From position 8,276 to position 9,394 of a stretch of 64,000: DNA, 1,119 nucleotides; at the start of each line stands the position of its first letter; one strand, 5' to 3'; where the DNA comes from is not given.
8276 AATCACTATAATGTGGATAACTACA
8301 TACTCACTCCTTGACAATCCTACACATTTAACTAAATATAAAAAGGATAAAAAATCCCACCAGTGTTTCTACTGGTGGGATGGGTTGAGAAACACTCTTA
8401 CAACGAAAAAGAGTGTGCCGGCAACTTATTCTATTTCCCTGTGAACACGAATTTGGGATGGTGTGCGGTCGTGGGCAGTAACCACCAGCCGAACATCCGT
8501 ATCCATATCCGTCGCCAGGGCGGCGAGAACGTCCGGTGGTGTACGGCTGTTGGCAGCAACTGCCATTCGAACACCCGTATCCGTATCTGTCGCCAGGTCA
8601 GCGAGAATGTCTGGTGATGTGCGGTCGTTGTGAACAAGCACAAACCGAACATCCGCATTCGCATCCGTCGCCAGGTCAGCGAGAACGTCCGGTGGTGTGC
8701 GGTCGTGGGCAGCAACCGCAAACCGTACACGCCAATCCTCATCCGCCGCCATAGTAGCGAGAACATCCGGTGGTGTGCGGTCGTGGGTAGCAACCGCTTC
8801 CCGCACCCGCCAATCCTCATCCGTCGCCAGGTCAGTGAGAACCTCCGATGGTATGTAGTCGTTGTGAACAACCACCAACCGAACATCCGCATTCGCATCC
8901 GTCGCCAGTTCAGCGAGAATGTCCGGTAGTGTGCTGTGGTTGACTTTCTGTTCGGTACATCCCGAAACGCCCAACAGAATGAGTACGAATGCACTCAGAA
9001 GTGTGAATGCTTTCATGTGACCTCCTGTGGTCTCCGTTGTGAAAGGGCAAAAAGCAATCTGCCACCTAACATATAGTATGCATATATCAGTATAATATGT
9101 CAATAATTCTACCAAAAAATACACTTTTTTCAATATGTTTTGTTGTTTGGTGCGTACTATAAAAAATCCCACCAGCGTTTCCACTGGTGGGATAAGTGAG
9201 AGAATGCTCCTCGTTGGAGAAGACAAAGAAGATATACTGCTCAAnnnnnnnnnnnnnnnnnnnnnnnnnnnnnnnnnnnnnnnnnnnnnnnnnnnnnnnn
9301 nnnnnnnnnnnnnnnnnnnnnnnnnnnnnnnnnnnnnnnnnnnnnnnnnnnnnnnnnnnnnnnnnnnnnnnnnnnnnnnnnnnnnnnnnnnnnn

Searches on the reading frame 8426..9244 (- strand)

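Call 74: search_protein_families(library=pfam, proteins=[window:8426-9244:-], max_evalue=0.001)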
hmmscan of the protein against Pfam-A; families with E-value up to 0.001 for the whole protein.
window:8426-9244:- (272 aa): 5 families
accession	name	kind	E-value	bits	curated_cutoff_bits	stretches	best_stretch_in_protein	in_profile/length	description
PF01816.23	LRV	-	2.2e-18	65.7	21.6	3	145-170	1-26/26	Leucine rich repeat variant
PF25591.1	LRV_2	-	1.4e-08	35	27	1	176-232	5-60/61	Leucine Rich Repeat Variant domain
PF02985.28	HEAT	-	3.2e-07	30.4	23.5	0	135-152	4-21/31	HEAT repeat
PF13646.12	HEAT_2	-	6e-05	23.7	27.7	0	134-176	34-82/88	HEAT repeats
PF14841.11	FliG_M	-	0.00031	21.3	25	0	210-252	28-70/76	FliG middle domain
